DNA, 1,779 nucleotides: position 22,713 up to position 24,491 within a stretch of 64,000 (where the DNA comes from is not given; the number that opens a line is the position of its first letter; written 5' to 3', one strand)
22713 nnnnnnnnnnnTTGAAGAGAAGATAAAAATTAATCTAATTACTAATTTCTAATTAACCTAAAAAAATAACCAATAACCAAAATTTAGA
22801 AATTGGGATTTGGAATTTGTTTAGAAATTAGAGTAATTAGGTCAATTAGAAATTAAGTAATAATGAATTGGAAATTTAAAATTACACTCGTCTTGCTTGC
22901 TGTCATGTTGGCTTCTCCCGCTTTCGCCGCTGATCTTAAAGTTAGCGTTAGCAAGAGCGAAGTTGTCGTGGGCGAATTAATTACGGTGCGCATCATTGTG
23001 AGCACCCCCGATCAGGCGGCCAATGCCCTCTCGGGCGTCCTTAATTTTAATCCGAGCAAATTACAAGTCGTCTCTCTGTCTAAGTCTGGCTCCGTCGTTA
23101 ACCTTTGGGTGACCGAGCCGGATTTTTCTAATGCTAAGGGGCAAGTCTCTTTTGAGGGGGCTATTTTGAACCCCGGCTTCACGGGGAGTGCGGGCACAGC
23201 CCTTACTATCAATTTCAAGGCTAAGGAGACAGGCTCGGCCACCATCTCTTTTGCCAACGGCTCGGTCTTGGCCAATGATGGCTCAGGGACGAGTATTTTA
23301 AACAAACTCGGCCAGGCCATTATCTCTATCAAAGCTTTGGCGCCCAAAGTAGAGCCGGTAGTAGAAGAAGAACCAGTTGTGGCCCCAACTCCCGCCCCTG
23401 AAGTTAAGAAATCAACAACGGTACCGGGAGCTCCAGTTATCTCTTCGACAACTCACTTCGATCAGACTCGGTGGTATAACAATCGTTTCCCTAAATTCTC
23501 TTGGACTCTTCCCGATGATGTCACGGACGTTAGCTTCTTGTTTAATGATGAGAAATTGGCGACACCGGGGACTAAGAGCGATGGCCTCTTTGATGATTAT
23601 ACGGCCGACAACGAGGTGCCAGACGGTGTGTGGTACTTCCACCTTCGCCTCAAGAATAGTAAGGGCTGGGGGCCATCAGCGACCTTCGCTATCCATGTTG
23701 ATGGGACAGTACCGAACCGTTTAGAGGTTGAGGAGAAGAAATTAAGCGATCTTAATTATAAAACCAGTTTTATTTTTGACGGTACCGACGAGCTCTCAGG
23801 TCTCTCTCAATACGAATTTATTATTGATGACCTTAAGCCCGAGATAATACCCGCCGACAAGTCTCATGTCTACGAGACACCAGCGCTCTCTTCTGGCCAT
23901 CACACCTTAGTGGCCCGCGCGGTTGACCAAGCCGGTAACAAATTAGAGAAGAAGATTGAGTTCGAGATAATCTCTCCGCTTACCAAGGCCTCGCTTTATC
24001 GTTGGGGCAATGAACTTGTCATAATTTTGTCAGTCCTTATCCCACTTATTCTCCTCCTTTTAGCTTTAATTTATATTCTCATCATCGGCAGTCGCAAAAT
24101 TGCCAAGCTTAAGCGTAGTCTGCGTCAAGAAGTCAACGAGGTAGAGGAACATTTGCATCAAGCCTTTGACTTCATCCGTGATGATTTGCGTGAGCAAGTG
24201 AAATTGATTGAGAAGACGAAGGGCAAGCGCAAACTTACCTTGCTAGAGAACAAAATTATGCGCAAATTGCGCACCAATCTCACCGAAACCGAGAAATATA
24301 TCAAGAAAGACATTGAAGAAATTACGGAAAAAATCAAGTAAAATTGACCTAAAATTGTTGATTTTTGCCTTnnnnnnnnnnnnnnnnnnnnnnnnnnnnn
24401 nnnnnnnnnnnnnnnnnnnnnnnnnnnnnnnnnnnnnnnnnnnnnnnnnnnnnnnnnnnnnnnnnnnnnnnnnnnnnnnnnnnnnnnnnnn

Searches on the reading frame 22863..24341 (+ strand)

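Call 55: search_protein_families(library=pfam, proteins=[window:22863-24341:+], max_evalue=0.001)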
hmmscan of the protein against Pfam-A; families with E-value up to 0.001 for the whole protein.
window:22863-24341:+ (492 aa): 3 families
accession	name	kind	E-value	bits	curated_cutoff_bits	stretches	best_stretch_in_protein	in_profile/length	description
PF00963.24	Cohesin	-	3.4e-07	31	24.1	1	26-139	2-123/139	Cohesin domain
PF19077.6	Big_13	-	1.4e-06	29.2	27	0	338-369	67-100/102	Bacterial Ig-like domain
PF15102.11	TMEM154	-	0.00036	20.8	30.3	1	382-485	58-145/153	TMEM154 protein family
